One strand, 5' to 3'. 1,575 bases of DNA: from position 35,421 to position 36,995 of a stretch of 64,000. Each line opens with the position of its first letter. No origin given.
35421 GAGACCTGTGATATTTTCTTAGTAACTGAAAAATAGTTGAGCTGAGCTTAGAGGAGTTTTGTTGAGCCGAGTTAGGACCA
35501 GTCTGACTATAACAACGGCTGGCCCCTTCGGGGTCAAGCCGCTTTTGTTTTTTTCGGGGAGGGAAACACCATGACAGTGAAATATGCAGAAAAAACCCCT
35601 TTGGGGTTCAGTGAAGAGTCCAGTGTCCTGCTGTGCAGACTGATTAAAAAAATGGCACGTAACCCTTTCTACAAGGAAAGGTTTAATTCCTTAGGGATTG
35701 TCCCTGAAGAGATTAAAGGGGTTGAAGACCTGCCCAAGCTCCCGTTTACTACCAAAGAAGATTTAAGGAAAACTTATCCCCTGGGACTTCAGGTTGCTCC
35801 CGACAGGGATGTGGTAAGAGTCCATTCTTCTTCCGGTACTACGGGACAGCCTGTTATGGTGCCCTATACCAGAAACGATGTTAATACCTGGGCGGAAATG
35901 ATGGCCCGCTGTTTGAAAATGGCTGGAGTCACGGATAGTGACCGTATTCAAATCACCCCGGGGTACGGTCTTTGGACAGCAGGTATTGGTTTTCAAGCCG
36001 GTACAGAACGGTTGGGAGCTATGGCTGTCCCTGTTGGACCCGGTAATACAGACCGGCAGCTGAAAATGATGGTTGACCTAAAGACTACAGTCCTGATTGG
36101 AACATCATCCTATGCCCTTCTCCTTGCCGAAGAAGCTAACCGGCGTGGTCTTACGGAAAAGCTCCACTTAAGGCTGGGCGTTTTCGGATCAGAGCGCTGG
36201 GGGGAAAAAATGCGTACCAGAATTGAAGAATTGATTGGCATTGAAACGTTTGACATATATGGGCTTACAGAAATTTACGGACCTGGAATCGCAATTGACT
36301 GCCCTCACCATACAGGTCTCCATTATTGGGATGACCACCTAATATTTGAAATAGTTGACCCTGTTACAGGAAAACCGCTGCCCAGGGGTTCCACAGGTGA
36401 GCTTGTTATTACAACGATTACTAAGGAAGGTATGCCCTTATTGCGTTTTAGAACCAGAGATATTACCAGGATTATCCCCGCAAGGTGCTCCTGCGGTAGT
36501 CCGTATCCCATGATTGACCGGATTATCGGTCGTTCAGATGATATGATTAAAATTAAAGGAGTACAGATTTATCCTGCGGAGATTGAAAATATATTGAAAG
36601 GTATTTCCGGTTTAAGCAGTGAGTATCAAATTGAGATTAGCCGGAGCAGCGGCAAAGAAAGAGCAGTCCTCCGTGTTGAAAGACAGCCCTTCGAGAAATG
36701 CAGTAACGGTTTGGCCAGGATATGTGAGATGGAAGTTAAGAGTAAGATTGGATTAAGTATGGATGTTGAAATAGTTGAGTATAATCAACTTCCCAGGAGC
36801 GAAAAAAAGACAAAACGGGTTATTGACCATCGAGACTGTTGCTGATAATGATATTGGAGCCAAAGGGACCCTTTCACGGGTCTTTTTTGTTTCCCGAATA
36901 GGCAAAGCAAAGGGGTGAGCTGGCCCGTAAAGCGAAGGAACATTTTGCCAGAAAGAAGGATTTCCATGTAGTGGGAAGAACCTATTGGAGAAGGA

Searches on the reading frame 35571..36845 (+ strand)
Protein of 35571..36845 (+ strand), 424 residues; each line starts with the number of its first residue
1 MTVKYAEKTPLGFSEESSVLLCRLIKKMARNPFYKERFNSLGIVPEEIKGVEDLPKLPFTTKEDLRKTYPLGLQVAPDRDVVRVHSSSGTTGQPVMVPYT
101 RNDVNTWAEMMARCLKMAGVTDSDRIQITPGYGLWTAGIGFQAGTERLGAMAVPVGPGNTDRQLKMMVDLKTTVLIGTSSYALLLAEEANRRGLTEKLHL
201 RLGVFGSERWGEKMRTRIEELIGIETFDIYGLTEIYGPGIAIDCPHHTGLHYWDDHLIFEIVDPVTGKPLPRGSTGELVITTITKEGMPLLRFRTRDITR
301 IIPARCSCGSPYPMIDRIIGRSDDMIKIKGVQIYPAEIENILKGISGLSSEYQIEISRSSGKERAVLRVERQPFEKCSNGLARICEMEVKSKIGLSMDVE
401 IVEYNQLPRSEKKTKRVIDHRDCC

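Call 10: search_protein_families(library=pfam, proteins=[window:35571-36845:+])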
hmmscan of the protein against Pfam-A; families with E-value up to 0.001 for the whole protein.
window:35571-36845:+ (424 aa): 2 families
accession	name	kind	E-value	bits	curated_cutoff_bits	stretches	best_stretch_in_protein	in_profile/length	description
PF14535.12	AMP-binding_C_2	-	1e-22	80.6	25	1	330-421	1-96/96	AMP-binding enzyme C-terminal domain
PF00501.34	AMP-binding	-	1.5e-15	57.3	29.9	1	76-281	159-375/384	AMP-binding enzyme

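Call 12: find_related_loci(query=window:35571-36845:+, collection=genome_contigs, flank=4000)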
Query window:35571-36845:+ (424 aa) in genome_contigs; peptide patterns used: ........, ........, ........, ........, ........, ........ (x = any residue, [..] = any of these).
211 stretches matched a pattern; 184 encode a relative of the query (tblastn E <= 1e-3); the best 80 are kept; 80 distinct loci.
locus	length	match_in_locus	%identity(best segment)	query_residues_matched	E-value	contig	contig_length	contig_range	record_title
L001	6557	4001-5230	68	14-421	0e+0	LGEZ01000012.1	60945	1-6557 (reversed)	MAG: Clostridia bacterium 41_269 MPF_scaffold_31, whole genome shotgun sequence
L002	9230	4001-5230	67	14-421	0e+0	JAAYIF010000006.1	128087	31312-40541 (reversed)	MAG: Clostridia bacterium isolate AS09scLD_70 56819_AS09, whole genome shotgun sequence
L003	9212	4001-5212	64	20-423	0e+0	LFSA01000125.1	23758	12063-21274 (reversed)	MAG: Pelotomaculum sp. DTU098 scaffold11309, whole genome shotgun sequence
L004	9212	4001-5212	63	20-423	0e+0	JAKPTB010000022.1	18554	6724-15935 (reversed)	MAG: Bacillota bacterium isolate JPNA_metabat.60 k141_982789, whole genome shotgun sequence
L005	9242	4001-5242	63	4-422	3e-180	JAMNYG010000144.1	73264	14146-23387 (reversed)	MAG: Bacillota bacterium isolate Bin_20 Bin_20_scaffold_157, whole genome shotgun sequence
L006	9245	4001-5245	62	10-421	2e-179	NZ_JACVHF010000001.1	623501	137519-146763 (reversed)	Heliobacterium chlorum strain DSM 3682 NODE_1_length_623501_cov_10.6223, whole genome shotgun sequence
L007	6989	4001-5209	63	20-422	2e-179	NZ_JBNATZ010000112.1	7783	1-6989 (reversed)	MAG: Desulfofundulus sp. isolate Kamch4342-3A-MB-06 bin6.fa-112, whole genome shotgun sequence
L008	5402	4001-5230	62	13-423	4e-180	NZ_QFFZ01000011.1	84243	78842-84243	Pelotomaculum propionicicum strain MGP Pmgp_11, whole genome shotgun sequence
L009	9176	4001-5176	65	30-422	1e-178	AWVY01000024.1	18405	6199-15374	Desulforamulus aquiferis strain Bs105 00238, whole genome shotgun sequence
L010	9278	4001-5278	60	1-423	2e-178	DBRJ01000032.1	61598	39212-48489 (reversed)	MAG TPA_asm: Pelotomaculum sp. UBA1371 UBA1371_contig_4325, whole genome shotgun sequence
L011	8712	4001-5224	63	15-422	5e-178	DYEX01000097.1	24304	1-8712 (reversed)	MAG TPA_asm: Desulfovirgula sp. isolate Tomsk_3_55_126 Tomsk_k141_32630, whole genome shotgun sequence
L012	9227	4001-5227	61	15-423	9e-178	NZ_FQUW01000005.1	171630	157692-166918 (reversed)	Desulfofundulus australicus DSM 11792, whole genome shotgun sequence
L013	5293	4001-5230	61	13-422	7e-179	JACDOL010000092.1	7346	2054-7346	MAG: Desulfotomaculum sp. isolate GB_MAG20_002 c_000000008163, whole genome shotgun sequence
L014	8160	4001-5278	59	1-423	8e-178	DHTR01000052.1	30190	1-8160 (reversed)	MAG TPA_asm: Pelotomaculum sp. UBA5255 UBA5255_contig_8444, whole genome shotgun sequence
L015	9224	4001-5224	62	15-422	5e-178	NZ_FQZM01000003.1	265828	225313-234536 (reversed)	Desulfofundulus thermosubterraneus DSM 16057, whole genome shotgun sequence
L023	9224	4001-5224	61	13-421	1e-174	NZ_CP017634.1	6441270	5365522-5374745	Candidatus Formimonas warabiya strain DCMF chromosome, complete genome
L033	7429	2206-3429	61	13-421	8e-172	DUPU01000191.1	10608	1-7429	MAG TPA_asm: Clostridia bacterium isolate AS08sgBPME_346 276919_AS08, whole genome shotgun sequence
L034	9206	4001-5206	62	21-422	2e-171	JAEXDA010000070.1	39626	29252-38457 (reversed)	MAG: Bacillota bacterium isolate OH_HBB_134 k127_902178, whole genome shotgun sequence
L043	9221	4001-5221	60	15-421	8e-168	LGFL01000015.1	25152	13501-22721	MAG: Thermoanaerobacterales bacterium 50_218 S_scaffold_117, whole genome shotgun sequence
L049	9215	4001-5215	60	15-422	2e-164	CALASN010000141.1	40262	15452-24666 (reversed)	MAG TPA_asm: uncultured Firmicutes bacterium isolate SRR1562009_bin.32_CONCOCT_v1.1_MAG genome assembly, contig: ERZ7240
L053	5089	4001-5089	65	1-363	1e-163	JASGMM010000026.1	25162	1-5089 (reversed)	MAG: Clostridiales bacterium isolate DJKA124_ANT21_bin.4 scaffold_515, whole genome shotgun sequence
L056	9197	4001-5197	58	21-422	8e-160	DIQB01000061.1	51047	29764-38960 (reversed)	MAG TPA_asm: Firmicutes bacterium UBA5473 UBA5473_contig_8541, whole genome shotgun sequence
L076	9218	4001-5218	61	16-421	1e-171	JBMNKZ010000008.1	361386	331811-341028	MAG: Bacillota bacterium isolate SBF912LR0HQ0055 contig_52058, whole genome shotgun sequence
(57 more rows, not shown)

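Call 21: search_protein_families(library=pfam, proteins=[L056:1-1062:+, L056:1182-1442:+, L056:1533-3326:+, L056:3327-3938:+, L056:5319-6794:+, L056:6745-7827:+, L012:1449-3356:+, L012:3287-3943:+, L012:94-852:+, L012:999-1316:+])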
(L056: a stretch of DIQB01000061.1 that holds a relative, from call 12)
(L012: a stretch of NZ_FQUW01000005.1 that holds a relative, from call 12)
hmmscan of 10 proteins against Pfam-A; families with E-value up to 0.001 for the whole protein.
L056:1-1062:+ (353 aa): 0 families

L056:1182-1442:+ (86 aa): 1 family
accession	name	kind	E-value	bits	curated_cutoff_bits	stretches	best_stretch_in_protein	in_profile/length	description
PF02081.20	TrpBP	-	2.2e-37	127.2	21.3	1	17-82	3-68/69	Tryptophan RNA-binding attenuator protein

L056:1533-3326:+ (597 aa): 4 families
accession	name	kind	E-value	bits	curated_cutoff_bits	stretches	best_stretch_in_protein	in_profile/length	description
PF02775.26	TPP_enzyme_C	-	3e-28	99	21.9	1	387-529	1-150/151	Thiamine pyrophosphate enzyme, C-terminal TPP binding domain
PF01855.24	POR_N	-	2.5e-18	67.1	27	1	15-181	2-179/231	Pyruvate flavodoxin/ferredoxin oxidoreductase, thiamine diP-bdg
PF00037.32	Fer4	-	5e-07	29.7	21.1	1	578-594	8-24/24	4Fe-4S binding domain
PF13237.11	Fer4_10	-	0.00095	19.5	25.5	0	545-589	3-53/53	4Fe-4S dicluster domain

L056:3327-3938:+ (203 aa): 1 family
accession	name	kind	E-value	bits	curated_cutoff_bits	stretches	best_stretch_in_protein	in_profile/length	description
PF01558.24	POR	-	8.7e-37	127.4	27.4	1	13-192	1-172/173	Pyruvate ferredoxin/flavodoxin oxidoreductase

L056:5319-6794:+ (491 aa): 2 families
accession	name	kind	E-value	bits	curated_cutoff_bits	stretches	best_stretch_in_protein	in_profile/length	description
PF00425.24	Chorismate_bind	-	3.9e-85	285.9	27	1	218-471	2-257/257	chorismate binding enzyme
PF04715.19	Anth_synt_I_N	-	3.7e-23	82.8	23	1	34-162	1-138/140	Anthranilate synthase component I, N terminal region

L056:6745-7827:+ (360 aa): 2 families
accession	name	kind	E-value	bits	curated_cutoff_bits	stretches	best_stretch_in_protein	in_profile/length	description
PF00591.27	Glycos_transf_3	-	3.8e-90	302.4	27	1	87-337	3-253/253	Glycosyl transferase family, a/b domain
PF02885.22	Glycos_trans_3N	-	9.4e-20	70.6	26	1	18-79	2-63/63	Glycosyl transferase family, helical bundle domain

L012:1449-3356:+ (635 aa): 11 families
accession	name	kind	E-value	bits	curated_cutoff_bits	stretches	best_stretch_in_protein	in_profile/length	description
PF02775.26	TPP_enzyme_C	-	1.6e-27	96.6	21.9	1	421-563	1-150/151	Thiamine pyrophosphate enzyme, C-terminal TPP binding domain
PF01855.24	POR_N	-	6.5e-19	69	27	1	49-208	2-166/231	Pyruvate flavodoxin/ferredoxin oxidoreductase, thiamine diP-bdg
PF00037.32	Fer4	-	2.6e-10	40.1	21.1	1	611-630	5-24/24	4Fe-4S binding domain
PF13237.11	Fer4_10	-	3.8e-08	33.6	25.5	1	579-625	3-53/53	4Fe-4S dicluster domain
PF14697.11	Fer4_21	-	1.6e-06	28.5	35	1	579-629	2-57/59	4Fe-4S dicluster domain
PF12797.12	Fer4_2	-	3.4e-06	27.1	24.5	1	611-626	7-22/22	4Fe-4S binding domain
PF12837.12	Fer4_6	-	2.4e-05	24.5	25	1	612-629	7-24/24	4Fe-4S binding domain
PF02779.29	Transket_pyr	-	4.5e-05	23.6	27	0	54-186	20-159/174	Transketolase, pyrimidine binding domain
PF12838.12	Fer4_7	-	0.00014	22.7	27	0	584-628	1-52/52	4Fe-4S dicluster domain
PF02776.23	TPP_enzyme_N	-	0.00026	21.2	26.8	0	42-118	3-76/119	Thiamine pyrophosphate enzyme, N-terminal TPP binding domain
PF13187.11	Fer4_9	-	0.00031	21.1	27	1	585-629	2-52/52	4Fe-4S dicluster domain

L012:3287-3943:+ (218 aa): 1 family
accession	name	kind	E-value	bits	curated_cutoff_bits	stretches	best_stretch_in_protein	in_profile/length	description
PF01558.24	POR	-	1.1e-39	136.8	27.4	1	33-212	1-172/173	Pyruvate ferredoxin/flavodoxin oxidoreductase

L012:94-852:+ (252 aa): 2 families
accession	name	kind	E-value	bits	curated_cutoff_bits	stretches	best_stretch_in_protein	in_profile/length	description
PF00849.27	PseudoU_synth_2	-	2e-22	80.5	26.8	1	71-204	2-152/152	RNA pseudouridylate synthase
PF01479.30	S4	-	1.6e-13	50.5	22.8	1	10-53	1-45/48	S4 domain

L012:999-1316:+ (105 aa): 2 families
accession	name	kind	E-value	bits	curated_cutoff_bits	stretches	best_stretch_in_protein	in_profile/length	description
PF07883.17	Cupin_2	-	1.3e-10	41.3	27.2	1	36-100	5-69/70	Cupin domain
PF02311.25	AraC_binding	-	5.3e-06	26.6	21.1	1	38-98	12-72/135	AraC-like ligand binding domain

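Call 27: find_encoding_contigs(protein=window:35571-36845:+, flank=10000, max_places=6)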
Protein window:35571-36845:+ (424 aa): 3 contigs read that carry it; 3 places shown.
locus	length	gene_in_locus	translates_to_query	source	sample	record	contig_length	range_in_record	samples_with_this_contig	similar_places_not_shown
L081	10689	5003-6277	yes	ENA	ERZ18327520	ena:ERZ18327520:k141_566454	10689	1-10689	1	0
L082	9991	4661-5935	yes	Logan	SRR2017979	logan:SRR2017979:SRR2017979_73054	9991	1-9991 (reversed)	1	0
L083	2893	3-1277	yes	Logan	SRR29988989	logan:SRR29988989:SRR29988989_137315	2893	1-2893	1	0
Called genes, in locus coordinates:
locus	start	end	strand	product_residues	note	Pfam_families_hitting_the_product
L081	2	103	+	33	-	?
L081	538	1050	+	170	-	-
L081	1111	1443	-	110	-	-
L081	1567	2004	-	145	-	PF04463:2-thiour_desulf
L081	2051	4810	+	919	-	PF03699:UPF0182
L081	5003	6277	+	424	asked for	PF00501:AMP-binding, PF14535:AMP-binding_C_2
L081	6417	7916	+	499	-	PF01523:PmbA_TldD_1st, PF19290:PmbA_TldD_2nd, PF19289:PmbA_TldD_3rd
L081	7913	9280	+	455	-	PF01523:PmbA_TldD_1st, PF19290:PmbA_TldD_2nd, PF19289:PmbA_TldD_3rd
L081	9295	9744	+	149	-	PF01220:DHquinase_II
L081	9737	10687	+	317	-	?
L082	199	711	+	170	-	-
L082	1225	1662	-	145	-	PF04463:2-thiour_desulf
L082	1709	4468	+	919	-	PF03699:UPF0182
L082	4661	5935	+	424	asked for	PF00501:AMP-binding, PF14535:AMP-binding_C_2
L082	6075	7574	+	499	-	PF01523:PmbA_TldD_1st, PF19290:PmbA_TldD_2nd, PF19289:PmbA_TldD_3rd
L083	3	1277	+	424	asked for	PF00501:AMP-binding, PF14535:AMP-binding_C_2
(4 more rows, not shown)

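Call 32: search_protein_families(library=ncbifam, proteins=[window:35571-36845:+, L056:3944-5206:+, L012:3944-5230:+, L056:1533-3326:+, L056:3327-3938:+])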
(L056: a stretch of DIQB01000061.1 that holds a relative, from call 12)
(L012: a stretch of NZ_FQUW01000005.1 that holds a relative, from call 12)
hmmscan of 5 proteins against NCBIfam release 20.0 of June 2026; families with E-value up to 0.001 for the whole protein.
window:35571-36845:+ (424 aa): 28 families (the best 25 are shown)
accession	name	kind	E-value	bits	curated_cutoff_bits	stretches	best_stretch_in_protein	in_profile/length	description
TIGR02155.1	PA_CoA_ligase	equivalog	4e-122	407.8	646.3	1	26-421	22-422/422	phenylacetate--CoA ligase PaaK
NF041878.1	paak_haloarch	equivalog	4.4e-119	397.9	700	1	29-421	30-427/427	phenylacetate--CoA ligase PaaK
NF045666.1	DVU1553_fam_AMP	equivalog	4.4e-59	200.2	300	1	24-321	34-330/331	DVU_1553 family AMP-dependent CoA ligase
NF053551.1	FlxY_rubin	equivalog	1.1e-58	199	520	1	29-421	26-424/424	flexirubin biosynthesis putative acyl-CoA ligase FlxY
NF041217.1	BagE_FevW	exception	1.5e-37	129.5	800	1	25-405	25-390/424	bagremycin/ferroverdin synthetase BagE/FevW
TIGR03335.1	F390_ftsA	equivalog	7.7e-31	107.3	458.7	1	29-375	31-384/445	coenzyme F390 synthetase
NF004837.0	PRK06187.1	subfamily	1.4e-13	50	476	2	79-247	170-334/531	long-chain-fatty-acid--CoA ligase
TIGR01733.1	AA-adenyl-dom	subfamily_domain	7e-12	44.8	317.4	1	78-281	119-325/409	amino acid adenylation domain-containing protein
NF005801.1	PRK07656.1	equivalog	3.3e-09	35.9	657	1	76-237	162-319/500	FadD3 family acyl-CoA ligase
NF053567.1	HBDA_AROS1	equivalog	7.9e-09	34.4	1000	0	319-370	413-465/523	3-hydroxybenzoate--CoA ligase HbdA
TIGR02304.1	aden_form_hyp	equivalog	7.8e-08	31.7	251.9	1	279-417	283-424/430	F390 synthetase-related protein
NF004822.0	PRK06178.1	equivalog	2e-06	26.7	782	0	318-343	464-489/571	acyl-CoA synthetase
TIGR02262.1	benz_CoA_lig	subfamily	2.5e-06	26.5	375.25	1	85-342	167-426/508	benzoate-CoA ligase family protein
NF009071.0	PRK12406.1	subfamily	6.1e-06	24.9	701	1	319-409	399-487/510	acyl-CoA synthetase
NF006181.0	PRK08314.1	subfamily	7.2e-06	24.5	705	0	211-281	332-404/563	long-chain-fatty-acid--CoA ligase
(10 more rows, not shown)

L056:3944-5206:+ (420 aa): 18 families
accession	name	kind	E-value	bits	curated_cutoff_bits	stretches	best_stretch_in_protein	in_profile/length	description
TIGR02155.1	PA_CoA_ligase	equivalog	9.4e-118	393.4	646.3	1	18-417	18-422/422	phenylacetate--CoA ligase PaaK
NF041878.1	paak_haloarch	equivalog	4.5e-116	387.9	700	1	19-417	20-427/427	phenylacetate--CoA ligase PaaK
NF053551.1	FlxY_rubin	equivalog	5.2e-61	206.6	520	1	18-407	15-409/424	flexirubin biosynthesis putative acyl-CoA ligase FlxY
NF045666.1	DVU1553_fam_AMP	equivalog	6e-61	206.3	300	1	20-320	31-330/331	DVU_1553 family AMP-dependent CoA ligase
TIGR03335.1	F390_ftsA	equivalog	3.5e-39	134.8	458.7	1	19-375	21-387/445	coenzyme F390 synthetase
NF041217.1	BagE_FevW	exception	3.9e-38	131.5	800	1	46-405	37-394/424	bagremycin/ferroverdin synthetase BagE/FevW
TIGR02304.1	aden_form_hyp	equivalog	1.5e-14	53.8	251.9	1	159-370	176-377/430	F390 synthetase-related protein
NF004837.0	PRK06187.1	subfamily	1.5e-12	46.6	476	1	75-235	167-324/531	long-chain-fatty-acid--CoA ligase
TIGR01733.1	AA-adenyl-dom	subfamily_domain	2.7e-09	36.4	317.4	1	75-279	117-324/409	amino acid adenylation domain-containing protein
NF053567.1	HBDA_AROS1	equivalog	2.7e-07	29.3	1000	1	32-231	124-321/523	3-hydroxybenzoate--CoA ligase HbdA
NF006624.1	PRK09192.1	subfamily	1.3e-06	27.1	600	1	317-407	452-547/567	fatty acyl-AMP ligase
NF005801.1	PRK07656.1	equivalog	2.1e-06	26.7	657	0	77-236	163-319/500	FadD3 family acyl-CoA ligase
NF004822.0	PRK06178.1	equivalog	2.3e-05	23.2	782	0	319-374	466-520/571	acyl-CoA synthetase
NF006181.0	PRK08314.1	subfamily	7.6e-05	21.1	705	1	59-280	185-404/563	long-chain-fatty-acid--CoA ligase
NF006386.0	PRK08633.1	equivalog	0.00016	19.5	1221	0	77-234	781-935/1147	acyl-[ACP]--phospholipid O-acyltransferase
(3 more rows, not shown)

L012:3944-5230:+ (428 aa): 21 families
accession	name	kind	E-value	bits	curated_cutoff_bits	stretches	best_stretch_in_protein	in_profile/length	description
TIGR02155.1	PA_CoA_ligase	equivalog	2.4e-134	448.1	646.3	1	17-426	7-422/422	phenylacetate--CoA ligase PaaK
NF041878.1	paak_haloarch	equivalog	4.2e-129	430.8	700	1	16-426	11-427/427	phenylacetate--CoA ligase PaaK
NF045666.1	DVU1553_fam_AMP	equivalog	4.6e-67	226.4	300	1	12-327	17-330/331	DVU_1553 family AMP-dependent CoA ligase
NF053551.1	FlxY_rubin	equivalog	5.2e-66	223.1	520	1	17-415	8-408/424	flexirubin biosynthesis putative acyl-CoA ligase FlxY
NF041217.1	BagE_FevW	exception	9.1e-49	166.6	800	1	14-416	9-396/424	bagremycin/ferroverdin synthetase BagE/FevW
TIGR03335.1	F390_ftsA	equivalog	5e-36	124.3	458.7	1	24-379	20-382/445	coenzyme F390 synthetase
NF004837.0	PRK06187.1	subfamily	6.3e-11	41.2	476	1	82-243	167-325/531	long-chain-fatty-acid--CoA ligase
TIGR01733.1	AA-adenyl-dom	subfamily_domain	3.4e-10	39.3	317.4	1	93-287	128-325/409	amino acid adenylation domain-containing protein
TIGR02304.1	aden_form_hyp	equivalog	9.5e-10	38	251.9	1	168-379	178-381/430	F390 synthetase-related protein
NF005801.1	PRK07656.1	equivalog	5.9e-07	28.5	657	1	83-243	162-319/500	FadD3 family acyl-CoA ligase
NF006624.1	PRK09192.1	subfamily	3.2e-06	25.8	600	1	324-415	452-546/567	fatty acyl-AMP ligase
NF004510.0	PRK05851.1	equivalog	4.2e-06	25.2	621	1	324-417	413-508/525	long-chain-fatty acid--ACP ligase MbtM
NF009233.0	PRK12583.1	subfamily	4.5e-06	25.3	832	1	84-284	200-402/558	fatty acid CoA ligase family protein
NF005850.0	PRK07768.1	subfamily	5.5e-06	24.9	572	1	324-415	432-529/545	long-chain-fatty-acid--CoA ligase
NF053567.1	HBDA_AROS1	equivalog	1.2e-05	23.9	1000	0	86-201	172-286/523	3-hydroxybenzoate--CoA ligase HbdA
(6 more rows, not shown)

L056:1533-3326:+ (597 aa): 40 families (the best 25 are shown)
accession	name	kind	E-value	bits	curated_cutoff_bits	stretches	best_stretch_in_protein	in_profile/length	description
TIGR03336.1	IOR_alpha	equivalog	1.1e-244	813.3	650.9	1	3-593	2-595/595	indolepyruvate ferredoxin oxidoreductase subunit alpha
NF009589.0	PRK13030.1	subfamily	3.8e-43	147.4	816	1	69-475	116-548/1170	indolepyruvate ferredoxin oxidoreductase family protein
NF009588.0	PRK13029.1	subfamily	1.7e-27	95.8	952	2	95-326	142-390/1196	indolepyruvate ferredoxin oxidoreductase family protein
TIGR03710.1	OAFO_sf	subfamily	9.9e-22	77.2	482.75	1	4-180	194-376/561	2-oxoacid:acceptor oxidoreductase subunit alpha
NF005507.0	PRK07119.1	subfamily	1.2e-19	70.4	399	1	1-324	2-341/352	3-methyl-2-oxobutanoate dehydrogenase subunit VorB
NF006412.0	PRK08659.1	equivalog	2e-18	66.8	411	1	3-180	5-188/378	2-oxoacid:acceptor oxidoreductase subunit alpha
NF007206.0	PRK09627.1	equivalog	3.8e-14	52.4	579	1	7-178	7-184/375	2-oxoglutarate synthase subunit alpha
NF008820.0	PRK11866.1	equivalog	1.3e-09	37.8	402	1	356-540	13-207/287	2-oxoacid ferredoxin oxidoreductase subunit beta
TIGR03846.1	sulfopy_beta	equivalog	2.1e-09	37.5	221.5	1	408-531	44-155/182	sulfopyruvate decarboxylase subunit beta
NF004813.0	PRK06163.1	equivalog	7.2e-09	35.6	240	1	407-531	58-171/202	hypothetical protein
TIGR02177.1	PorB_KorB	subfamily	1.7e-08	34.3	261.9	1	361-536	4-189/286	2-oxoacid:acceptor oxidoreductase, beta subunit, pyruvate/2-ketoisovalerate family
TIGR03297.1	Ppyr-DeCO2ase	equivalog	2e-08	33.7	312.5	1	51-93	30-73/360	phosphonopyruvate decarboxylase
NF005485.1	PRK07092.1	equivalog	3.5e-08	32.7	493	1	411-529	401-515/523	benzoylformate decarboxylase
NF041171.1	Oxoac_fdxbeta_Archa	equivalog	5e-08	32.6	423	1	361-536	6-191/296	2-oxoacid:ferredoxin oxidoreductase subunit beta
NF045764.1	PhenlGlyoxDHPadG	equivalog_domain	1.8e-07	30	700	1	7-153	6-154/398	NADH-dependent phenylglyoxylate dehydrogenase subunit alpha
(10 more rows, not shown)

L056:3327-3938:+ (203 aa): 25 families
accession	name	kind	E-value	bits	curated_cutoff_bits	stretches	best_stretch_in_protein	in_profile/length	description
NF004917.0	PRK06274.1-3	equivalog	6.7e-59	199.2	284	1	4-200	2-198/203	indolepyruvate oxidoreductase subunit beta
NF005323.0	PRK06853.1-3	equivalog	5.6e-58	196.1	238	1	3-195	5-195/197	indolepyruvate oxidoreductase subunit beta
TIGR03334.1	IOR_beta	equivalog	5.6e-57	192.8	205.8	1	5-192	1-188/189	indolepyruvate ferredoxin oxidoreductase subunit beta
NF005322.0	PRK06853.1-2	equivalog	5.8e-52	176.3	237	1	3-194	4-192/197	indolepyruvate oxidoreductase subunit beta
NF005325.0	PRK06853.1-5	equivalog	9.4e-48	162.5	230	1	4-194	3-190/192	indolepyruvate oxidoreductase subunit beta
NF004918.0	PRK06274.1-4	equivalog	8.3e-47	159.5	278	1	5-198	3-195/202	indolepyruvate oxidoreductase subunit beta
NF005326.0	PRK06853.1-6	equivalog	1.5e-44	152.2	348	1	3-195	2-196/202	indolepyruvate oxidoreductase subunit beta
NF004915.0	PRK06274.1-1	equivalog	7.5e-32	110.3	274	1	4-193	2-190/194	indolepyruvate oxidoreductase subunit beta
NF005324.0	PRK06853.1-4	equivalog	3.2e-30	105.5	222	1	4-194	2-188/196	indolepyruvate oxidoreductase subunit beta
NF005328.0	PRK06853.2-2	equivalog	6.1e-29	101.1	240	1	4-196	3-184/192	indolepyruvate oxidoreductase subunit beta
NF005327.0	PRK06853.2-1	equivalog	1.5e-24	86.9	242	1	4-172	3-164/194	indolepyruvate oxidoreductase subunit beta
NF004916.0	PRK06274.1-2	equivalog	1.1e-21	77.7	227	1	6-192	4-173/178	indolepyruvate oxidoreductase subunit beta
NF009589.0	PRK13030.1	subfamily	2.7e-18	65.1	816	1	3-194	727-926/1170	indolepyruvate ferredoxin oxidoreductase family protein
NF005329.0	PRK06853.2-4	equivalog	2e-13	50.9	267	1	7-98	4-101/175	indolepyruvate oxidoreductase subunit beta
NF006275.0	PRK08441.1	equivalog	2.4e-13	50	216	2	129-195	112-178/185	2-oxoglutarate-acceptor oxidoreductase subunit OorC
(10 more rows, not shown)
